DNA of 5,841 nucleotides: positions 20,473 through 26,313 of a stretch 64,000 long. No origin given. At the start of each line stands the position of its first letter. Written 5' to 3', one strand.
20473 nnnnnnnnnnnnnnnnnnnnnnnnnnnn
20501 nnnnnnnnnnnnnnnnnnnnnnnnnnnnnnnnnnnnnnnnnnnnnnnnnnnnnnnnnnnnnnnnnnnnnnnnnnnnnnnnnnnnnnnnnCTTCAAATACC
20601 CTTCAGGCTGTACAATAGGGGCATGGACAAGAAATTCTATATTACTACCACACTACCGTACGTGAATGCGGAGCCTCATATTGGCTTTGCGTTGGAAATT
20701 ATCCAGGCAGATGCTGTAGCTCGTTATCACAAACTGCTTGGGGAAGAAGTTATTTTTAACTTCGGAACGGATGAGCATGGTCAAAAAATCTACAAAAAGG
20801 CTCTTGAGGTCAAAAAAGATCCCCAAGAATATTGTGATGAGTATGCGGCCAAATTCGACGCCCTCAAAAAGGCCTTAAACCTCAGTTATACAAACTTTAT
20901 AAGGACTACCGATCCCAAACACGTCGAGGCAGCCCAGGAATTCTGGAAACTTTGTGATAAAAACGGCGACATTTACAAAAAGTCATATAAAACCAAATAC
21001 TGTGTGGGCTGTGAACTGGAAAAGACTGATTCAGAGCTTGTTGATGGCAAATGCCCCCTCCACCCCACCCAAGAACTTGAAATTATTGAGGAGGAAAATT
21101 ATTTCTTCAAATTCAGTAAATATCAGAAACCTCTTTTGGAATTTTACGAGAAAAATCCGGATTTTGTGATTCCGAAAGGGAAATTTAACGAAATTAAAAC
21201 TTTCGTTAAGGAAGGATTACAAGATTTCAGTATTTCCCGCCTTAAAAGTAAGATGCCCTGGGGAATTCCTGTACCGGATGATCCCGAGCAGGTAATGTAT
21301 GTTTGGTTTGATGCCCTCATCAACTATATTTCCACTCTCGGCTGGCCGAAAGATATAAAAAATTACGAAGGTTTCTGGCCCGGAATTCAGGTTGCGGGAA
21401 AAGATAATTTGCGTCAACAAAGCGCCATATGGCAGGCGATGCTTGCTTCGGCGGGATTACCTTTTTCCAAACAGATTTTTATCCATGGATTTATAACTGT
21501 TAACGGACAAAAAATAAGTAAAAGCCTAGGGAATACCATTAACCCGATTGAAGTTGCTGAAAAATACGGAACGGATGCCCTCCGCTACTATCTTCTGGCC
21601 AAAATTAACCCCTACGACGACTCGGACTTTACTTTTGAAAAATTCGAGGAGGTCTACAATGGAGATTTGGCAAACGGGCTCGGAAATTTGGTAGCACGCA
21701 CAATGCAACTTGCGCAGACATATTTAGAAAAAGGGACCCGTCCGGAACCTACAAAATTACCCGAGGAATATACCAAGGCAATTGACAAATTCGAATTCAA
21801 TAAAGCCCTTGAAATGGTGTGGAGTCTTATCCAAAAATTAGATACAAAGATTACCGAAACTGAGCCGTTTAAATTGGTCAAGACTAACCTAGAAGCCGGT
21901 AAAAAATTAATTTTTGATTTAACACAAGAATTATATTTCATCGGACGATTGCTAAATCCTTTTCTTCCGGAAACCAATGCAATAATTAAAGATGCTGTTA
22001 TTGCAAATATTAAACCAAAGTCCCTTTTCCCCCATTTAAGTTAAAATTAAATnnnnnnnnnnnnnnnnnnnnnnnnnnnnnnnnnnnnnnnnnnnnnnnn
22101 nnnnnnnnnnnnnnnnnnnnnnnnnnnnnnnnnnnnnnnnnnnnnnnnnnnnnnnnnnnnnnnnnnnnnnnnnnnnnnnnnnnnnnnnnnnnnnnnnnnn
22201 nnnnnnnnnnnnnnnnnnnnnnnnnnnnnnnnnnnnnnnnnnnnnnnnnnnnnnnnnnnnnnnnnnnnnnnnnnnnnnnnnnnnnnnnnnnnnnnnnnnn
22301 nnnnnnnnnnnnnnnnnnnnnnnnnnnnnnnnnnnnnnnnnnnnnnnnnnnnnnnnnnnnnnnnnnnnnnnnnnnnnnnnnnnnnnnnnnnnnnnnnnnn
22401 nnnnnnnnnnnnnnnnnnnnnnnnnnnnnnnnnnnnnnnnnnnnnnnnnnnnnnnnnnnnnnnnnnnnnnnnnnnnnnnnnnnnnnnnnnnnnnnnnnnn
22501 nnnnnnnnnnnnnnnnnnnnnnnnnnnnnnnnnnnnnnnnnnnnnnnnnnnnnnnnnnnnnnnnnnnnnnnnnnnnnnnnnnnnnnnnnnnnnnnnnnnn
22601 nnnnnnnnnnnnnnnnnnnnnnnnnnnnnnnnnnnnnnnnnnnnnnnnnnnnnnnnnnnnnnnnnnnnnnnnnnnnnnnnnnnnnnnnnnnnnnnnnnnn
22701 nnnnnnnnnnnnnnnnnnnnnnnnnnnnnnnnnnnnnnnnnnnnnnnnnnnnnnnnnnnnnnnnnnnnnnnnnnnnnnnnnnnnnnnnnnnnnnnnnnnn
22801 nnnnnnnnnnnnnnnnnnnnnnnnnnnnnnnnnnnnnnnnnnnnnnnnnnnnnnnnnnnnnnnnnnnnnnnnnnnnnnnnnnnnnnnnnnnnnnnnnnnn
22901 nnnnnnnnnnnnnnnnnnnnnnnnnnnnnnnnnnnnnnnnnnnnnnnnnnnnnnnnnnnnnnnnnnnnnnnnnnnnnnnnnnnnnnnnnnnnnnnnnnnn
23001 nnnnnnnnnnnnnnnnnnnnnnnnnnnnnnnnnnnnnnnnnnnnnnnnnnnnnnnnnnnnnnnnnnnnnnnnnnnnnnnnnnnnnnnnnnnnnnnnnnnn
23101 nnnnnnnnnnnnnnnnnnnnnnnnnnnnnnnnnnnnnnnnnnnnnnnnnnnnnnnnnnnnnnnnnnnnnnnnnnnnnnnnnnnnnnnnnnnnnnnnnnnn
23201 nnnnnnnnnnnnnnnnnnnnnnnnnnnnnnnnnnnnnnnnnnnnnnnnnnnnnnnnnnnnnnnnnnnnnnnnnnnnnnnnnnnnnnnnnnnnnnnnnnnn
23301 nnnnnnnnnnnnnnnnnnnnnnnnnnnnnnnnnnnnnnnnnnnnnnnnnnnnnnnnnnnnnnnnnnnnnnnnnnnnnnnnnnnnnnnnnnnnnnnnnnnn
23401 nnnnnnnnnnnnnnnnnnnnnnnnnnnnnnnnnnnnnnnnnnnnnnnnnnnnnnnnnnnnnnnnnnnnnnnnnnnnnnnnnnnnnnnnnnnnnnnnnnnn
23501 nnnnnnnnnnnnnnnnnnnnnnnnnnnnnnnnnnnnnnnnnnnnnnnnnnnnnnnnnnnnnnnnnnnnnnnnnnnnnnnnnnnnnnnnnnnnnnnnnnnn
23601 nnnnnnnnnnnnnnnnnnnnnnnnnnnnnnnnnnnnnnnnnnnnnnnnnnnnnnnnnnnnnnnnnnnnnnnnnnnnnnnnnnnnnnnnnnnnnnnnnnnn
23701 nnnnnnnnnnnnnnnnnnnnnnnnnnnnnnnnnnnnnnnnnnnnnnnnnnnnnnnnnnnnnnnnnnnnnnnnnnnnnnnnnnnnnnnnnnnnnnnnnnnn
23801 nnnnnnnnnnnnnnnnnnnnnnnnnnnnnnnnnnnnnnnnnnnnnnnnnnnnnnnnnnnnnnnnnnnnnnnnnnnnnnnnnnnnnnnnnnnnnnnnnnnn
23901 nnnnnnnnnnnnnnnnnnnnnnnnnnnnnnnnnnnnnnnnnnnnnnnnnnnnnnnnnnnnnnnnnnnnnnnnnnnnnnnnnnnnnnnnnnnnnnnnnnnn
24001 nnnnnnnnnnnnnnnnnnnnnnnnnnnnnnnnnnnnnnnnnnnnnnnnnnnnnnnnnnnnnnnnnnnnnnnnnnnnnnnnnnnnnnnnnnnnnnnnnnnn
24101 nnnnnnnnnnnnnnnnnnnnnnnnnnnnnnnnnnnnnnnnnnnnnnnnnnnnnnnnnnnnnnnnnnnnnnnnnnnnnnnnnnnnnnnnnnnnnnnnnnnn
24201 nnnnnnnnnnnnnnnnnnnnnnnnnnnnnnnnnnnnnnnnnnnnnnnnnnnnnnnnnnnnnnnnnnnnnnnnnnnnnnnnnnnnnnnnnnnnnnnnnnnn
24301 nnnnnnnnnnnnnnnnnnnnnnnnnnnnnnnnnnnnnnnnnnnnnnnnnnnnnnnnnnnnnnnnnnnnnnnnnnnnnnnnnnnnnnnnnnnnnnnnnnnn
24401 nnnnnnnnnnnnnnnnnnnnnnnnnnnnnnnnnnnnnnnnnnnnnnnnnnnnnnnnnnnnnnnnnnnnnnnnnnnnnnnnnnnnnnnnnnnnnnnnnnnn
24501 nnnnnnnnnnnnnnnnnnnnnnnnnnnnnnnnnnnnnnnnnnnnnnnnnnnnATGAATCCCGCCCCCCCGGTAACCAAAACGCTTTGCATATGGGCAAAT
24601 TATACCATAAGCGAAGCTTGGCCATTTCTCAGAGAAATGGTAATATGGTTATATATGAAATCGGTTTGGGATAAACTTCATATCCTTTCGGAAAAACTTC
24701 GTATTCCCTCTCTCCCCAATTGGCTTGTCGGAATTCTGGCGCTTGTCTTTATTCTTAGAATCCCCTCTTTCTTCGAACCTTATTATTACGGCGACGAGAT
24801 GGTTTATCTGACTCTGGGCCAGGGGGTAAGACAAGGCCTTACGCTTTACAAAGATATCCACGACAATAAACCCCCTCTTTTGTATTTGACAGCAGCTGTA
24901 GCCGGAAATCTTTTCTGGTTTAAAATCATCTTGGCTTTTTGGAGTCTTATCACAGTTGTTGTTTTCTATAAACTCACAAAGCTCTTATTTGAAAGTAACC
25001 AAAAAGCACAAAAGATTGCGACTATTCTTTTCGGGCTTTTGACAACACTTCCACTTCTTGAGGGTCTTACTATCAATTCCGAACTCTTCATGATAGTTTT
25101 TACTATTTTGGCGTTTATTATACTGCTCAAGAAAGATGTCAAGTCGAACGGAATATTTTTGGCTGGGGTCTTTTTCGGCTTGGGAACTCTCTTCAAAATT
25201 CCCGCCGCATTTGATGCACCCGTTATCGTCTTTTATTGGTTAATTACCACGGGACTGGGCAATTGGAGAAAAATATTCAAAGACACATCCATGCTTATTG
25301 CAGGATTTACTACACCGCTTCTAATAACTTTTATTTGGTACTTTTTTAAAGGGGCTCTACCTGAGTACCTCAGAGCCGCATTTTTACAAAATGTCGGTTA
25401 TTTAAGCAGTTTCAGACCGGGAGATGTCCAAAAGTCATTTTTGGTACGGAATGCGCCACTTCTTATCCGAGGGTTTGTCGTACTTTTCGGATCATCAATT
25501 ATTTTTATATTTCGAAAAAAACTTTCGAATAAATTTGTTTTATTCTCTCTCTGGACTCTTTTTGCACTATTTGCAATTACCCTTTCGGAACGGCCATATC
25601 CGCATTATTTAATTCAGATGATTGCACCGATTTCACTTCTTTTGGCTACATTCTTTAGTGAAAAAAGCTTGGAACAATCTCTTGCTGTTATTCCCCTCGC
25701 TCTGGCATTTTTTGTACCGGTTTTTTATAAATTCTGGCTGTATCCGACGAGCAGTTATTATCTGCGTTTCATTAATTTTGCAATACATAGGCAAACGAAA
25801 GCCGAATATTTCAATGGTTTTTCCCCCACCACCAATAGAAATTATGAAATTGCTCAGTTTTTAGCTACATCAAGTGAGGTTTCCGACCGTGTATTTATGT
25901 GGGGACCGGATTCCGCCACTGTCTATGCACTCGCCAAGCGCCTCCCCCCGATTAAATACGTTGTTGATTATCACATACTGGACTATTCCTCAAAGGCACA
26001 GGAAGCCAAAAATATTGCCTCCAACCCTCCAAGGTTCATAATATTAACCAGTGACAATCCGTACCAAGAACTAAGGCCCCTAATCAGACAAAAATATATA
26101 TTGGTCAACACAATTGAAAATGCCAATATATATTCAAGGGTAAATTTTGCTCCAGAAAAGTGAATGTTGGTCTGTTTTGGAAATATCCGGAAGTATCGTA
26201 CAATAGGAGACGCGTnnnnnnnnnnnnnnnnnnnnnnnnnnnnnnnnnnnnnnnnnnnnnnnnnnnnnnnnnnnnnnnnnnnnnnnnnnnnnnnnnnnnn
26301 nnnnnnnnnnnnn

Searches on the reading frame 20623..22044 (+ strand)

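Call 12: search_protein_families(library=pfam, proteins=[window:20623-22044:+], max_evalue=0.001)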
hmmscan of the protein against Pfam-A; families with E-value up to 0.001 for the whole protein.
window:20623-22044:+ (473 aa): 4 families
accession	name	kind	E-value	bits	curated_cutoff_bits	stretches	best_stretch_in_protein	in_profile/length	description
PF09334.17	tRNA-synt_1g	-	6.1e-99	331.9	20.1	2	153-361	177-391/391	tRNA synthetases class I (M)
PF00133.28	tRNA-synt_1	-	2.6e-33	115.9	22.7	2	222-325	296-403/414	tRNA synthetases class I (I, L, M and V)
PF01406.26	tRNA-synt_1e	-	8.1e-14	52.1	27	2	277-327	233-283/301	tRNA synthetases class I (C) catalytic domain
PF01921.24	tRNA-synt_1f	-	4.4e-05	23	27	0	288-345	272-329/360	tRNA synthetases class I (K)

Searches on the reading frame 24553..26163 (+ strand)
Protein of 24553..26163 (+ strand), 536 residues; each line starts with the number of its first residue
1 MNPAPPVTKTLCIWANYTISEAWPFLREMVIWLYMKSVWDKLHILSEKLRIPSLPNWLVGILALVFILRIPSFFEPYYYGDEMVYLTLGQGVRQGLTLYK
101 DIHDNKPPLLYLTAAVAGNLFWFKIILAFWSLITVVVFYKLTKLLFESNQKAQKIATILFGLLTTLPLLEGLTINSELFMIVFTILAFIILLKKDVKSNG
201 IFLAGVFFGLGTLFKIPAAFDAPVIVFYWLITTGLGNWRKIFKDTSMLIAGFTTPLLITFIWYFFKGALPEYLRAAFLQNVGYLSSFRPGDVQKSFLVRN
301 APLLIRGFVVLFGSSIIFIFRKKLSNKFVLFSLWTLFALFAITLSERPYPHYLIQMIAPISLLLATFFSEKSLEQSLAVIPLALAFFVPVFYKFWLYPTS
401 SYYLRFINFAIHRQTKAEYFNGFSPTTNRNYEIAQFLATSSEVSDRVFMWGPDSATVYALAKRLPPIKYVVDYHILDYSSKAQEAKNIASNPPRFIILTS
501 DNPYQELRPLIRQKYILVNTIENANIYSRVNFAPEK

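Call 5: search_protein_families(library=pfam, proteins=[window:24553-26163:+], max_evalue=0.01)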
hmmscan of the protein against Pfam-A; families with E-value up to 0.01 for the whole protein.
window:24553-26163:+ (536 aa): 1 family
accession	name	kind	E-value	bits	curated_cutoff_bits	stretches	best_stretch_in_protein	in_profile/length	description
PF13231.12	PMT_2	-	3.6e-05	24.5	26.1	1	113-252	13-148/160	Dolichyl-phosphate-mannose-protein mannosyltransferase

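Call 6: search_protein_families(library=ncbifam, proteins=[window:24553-26163:+], max_evalue=0.1)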
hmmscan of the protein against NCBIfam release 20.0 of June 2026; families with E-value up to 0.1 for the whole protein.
window:24553-26163:+ (536 aa): 0 families

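Call 27: find_homologous_proteins(query=window:24553-26163:+, max_evalue=0.001)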
Query window:24553-26163:+ (536 aa): 1555 proteins with E <= 0.001 among 8000 candidates; the best 120 are listed.
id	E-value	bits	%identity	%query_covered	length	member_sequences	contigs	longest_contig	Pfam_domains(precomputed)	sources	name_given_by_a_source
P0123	0.0e+0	1105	100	94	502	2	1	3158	-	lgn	-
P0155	4.8e-293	991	86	94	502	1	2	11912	PF13231.13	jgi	jgi:4-amino-4-deoxy-L-arabinose transferase-like glycosyltransferase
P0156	6.4e-288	974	85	94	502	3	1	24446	PF13231.13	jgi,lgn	jgi:4-amino-4-deoxy-L-arabinose transferase-like glycosyltransferase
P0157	1.0e-287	973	85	94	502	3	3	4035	PF13231.13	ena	-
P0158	3.3e-286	968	83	94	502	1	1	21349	PF13231.13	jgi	-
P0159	3.8e-285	965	84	94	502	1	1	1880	PF13231.13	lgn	-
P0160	6.0e-284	961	83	94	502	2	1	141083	PF13231.13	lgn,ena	-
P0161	2.0e-282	956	83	94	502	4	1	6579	PF13231.13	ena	-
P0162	1.6e-280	950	83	94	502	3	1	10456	PF13231.13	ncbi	-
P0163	2.8e-280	949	82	94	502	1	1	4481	PF13231.13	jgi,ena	-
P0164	1.0e-277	940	81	94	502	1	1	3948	PF13231.13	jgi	jgi:4-amino-4-deoxy-L-arabinose transferase-like glycosyltransferase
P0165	7.4e-275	931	82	94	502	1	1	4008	PF13231.13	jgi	jgi:4-amino-4-deoxy-L-arabinose transferase-like glycosyltransferase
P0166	2.5e-274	929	81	94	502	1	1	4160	PF13231.13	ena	-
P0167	4.7e-274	928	84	91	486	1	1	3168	PF13231.13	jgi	jgi:hypothetical protein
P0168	2.0e-273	926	83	91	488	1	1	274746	-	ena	-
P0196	1.2e-241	821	71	94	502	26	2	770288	-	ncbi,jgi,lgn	-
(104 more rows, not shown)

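Call 41: find_encoding_contigs(protein=P0196, flank=8000, max_places=2)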
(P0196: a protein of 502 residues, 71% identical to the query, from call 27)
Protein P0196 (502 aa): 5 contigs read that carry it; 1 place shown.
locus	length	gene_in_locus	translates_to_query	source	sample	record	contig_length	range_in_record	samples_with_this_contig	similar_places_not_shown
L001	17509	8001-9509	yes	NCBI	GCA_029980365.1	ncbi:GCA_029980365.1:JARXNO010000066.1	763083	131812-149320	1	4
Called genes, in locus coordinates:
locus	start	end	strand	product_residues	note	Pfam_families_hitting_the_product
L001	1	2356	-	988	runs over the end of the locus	PF00580:UvrD-helicase, PF13245:AAA_19, PF13604:AAA_30 (faint), PF13361:UvrD_C, PF13538:UvrD_C_2 (faint), PF12705:PDDEXK_1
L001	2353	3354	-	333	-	PF02646:RmuC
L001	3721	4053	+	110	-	-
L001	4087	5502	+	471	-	PF00133:tRNA-synt_1, PF09334:tRNA-synt_1g, PF00133:tRNA-synt_1, PF01406:tRNA-synt_1e (weak)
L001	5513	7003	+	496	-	PF13632:Glyco_trans_2_3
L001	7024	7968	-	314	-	PF00106:adh_short (weak), PF01073:3Beta_HSD, PF01370:Epimerase, PF02719:Polysacc_synt_2 (weak), PF04321:RmlD_sub_bind, PF07993:NAD_binding_4 (faint), PF16363:GDP_Man_Dehyd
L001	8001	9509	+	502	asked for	-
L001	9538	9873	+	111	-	-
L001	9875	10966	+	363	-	PF00953:Glycos_transf_4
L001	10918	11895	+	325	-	PF01040:UbiA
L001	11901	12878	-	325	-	PF08308:PEGA, PF08239:SH3_3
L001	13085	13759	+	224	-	PF01551:Peptidase_M23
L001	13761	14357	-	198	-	PF00730:HhH-GPD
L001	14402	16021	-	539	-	PF00118:Cpn60_TCP1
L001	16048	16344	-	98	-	PF00166:Cpn10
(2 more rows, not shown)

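Call 54: search_solved_structures(query=A3, max_evalue=1)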
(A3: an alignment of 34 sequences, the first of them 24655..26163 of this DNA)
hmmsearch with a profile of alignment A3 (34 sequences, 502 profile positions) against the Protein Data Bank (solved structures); distinct sequences matched with E-value up to 1: 0.

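Call 63: find_related_loci(query=A3, collection=genome_contigs, flank=10000)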
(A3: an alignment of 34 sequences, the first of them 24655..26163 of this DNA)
Query A3 (502 aa) in genome_contigs; peptide patterns used: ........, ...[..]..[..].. (x = any residue, [..] = any of these).
166 stretches matched a pattern; 149 encode a relative of the query (tblastn E <= 1e-3); the best 80 are kept; 80 distinct loci.
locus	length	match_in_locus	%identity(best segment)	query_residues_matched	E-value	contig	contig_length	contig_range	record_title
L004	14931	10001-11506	85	1-502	0e+0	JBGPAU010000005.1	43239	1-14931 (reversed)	MAG: Patescibacteria group bacterium isolate OBJ_0618_130150_121 k141_3589975_length_43239_cov_15.4660, whole genome sho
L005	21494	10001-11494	80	1-498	0e+0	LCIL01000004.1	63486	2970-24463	MAG: Candidatus Woesebacteria bacterium GW2011_GWA1_44_23 UW47_C0004, whole genome shotgun sequence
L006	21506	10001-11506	75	1-502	0e+0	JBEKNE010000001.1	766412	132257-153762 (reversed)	MAG: Candidatus Microgenomates bacterium isolate SPRUCE 40 SPRUCE_40_1, whole genome shotgun sequence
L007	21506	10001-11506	75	1-502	0e+0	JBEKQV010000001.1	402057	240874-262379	MAG: Candidatus Microgenomates bacterium isolate SPRUCE 496 SPRUCE_496_1, whole genome shotgun sequence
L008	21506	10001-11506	72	1-502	0e+0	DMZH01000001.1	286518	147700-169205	MAG TPA_asm: Candidatus Woesebacteria bacterium isolate UBA8517 contig_72, whole genome shotgun sequence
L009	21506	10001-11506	72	1-502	0e+0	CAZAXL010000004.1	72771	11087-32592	MAG TPA_asm: uncultured Gammaproteobacteria bacterium isolate SRP062349_co2_103 genome assembly, contig: NODE_224_length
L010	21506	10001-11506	70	1-502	0e+0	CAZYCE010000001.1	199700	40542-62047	MAG TPA_asm: uncultured Gammaproteobacteria bacterium isolate binchicken_co220_61 genome assembly, contig: NODE_7_length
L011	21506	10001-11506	69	1-502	0e+0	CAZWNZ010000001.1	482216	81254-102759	MAG TPA_asm: uncultured Gammaproteobacteria bacterium isolate SRP192927_co3_839 genome assembly, contig: NODE_2_length_4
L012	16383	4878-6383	70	1-502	0e+0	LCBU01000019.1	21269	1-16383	MAG: Candidatus Woesebacteria bacterium GW2011_GWA1_41_7 UU74_C0019, whole genome shotgun sequence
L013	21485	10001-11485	69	1-494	0e+0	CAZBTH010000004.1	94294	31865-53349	MAG TPA_asm: uncultured Gammaproteobacteria bacterium isolate SRP062349_co2_276 genome assembly, contig: NODE_145_length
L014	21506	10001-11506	66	1-502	0e+0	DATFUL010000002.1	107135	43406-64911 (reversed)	MAG TPA_asm: Patescibacteria group bacterium isolate SMAG_U9436 k141_1536584, whole genome shotgun sequence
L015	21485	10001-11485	68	1-494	0e+0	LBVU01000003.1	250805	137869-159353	MAG: Candidatus Woesebacteria bacterium GW2011_GWB1_39_10 UT17_C0003, whole genome shotgun sequence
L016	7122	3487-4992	69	1-502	0e+0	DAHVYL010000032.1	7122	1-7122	MAG TPA_asm: Candidatus Woesebacteria bacterium isolate clean783 NODE_32_length_7122_cov_3.905465, whole genome shotgun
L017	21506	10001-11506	64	1-502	0e+0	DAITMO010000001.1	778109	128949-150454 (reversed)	MAG TPA_asm: Patescibacteria group bacterium isolate CTOTU7669 NODE_3_length_778109_cov_12.319549, whole genome shotgun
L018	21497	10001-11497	66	1-499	0e+0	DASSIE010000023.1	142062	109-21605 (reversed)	MAG TPA_asm: Patescibacteria group bacterium isolate SMAG_U1079 k141_1137595, whole genome shotgun sequence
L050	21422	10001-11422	54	21-493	1e-163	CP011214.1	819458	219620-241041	MAG: Candidatus Woesebacteria bacterium GW2011_GWF1_31_35 chromosome, complete genome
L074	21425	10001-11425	51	20-497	7e-152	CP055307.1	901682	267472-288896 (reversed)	MAG: Candidatus Woesebacteria bacterium isolate Ch104b chromosome, complete genome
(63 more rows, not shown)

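Call 65: search_protein_families(library=pfam, proteins=[L050:11407-11770:+, L074:11502-11800:+], max_evalue=10)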
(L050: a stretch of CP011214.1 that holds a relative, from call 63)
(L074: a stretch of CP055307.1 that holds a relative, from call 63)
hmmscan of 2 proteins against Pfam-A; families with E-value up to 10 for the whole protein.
L050:11407-11770:+ (121 aa): 0 families

L074:11502-11800:+ (99 aa): 1 family
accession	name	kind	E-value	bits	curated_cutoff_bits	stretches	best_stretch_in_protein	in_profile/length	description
PF19638.4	DUF6141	-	0.23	11.7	27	1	42-86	34-78/164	Family of unknown function (DUF6141)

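Call 82: search_protein_families(library=pfam, alignment_id=A3, max_evalue=0.01)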
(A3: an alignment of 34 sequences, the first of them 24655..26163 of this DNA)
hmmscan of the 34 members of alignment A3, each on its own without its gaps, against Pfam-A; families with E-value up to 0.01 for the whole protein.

A. member 1, window:24655-26163:+ (502 aa): 1 family
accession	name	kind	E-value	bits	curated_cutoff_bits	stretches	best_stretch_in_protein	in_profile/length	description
PF13231.12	PMT_2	-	3.2e-05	24.6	26.1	1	78-218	12-148/160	Dolichyl-phosphate-mannose-protein mannosyltransferase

B. families by the number of members that match (of 34 scanned): 1 family
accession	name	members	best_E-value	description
PF13231.12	PMT_2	21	1.2e-06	Dolichyl-phosphate-mannose-protein mannosyltransferase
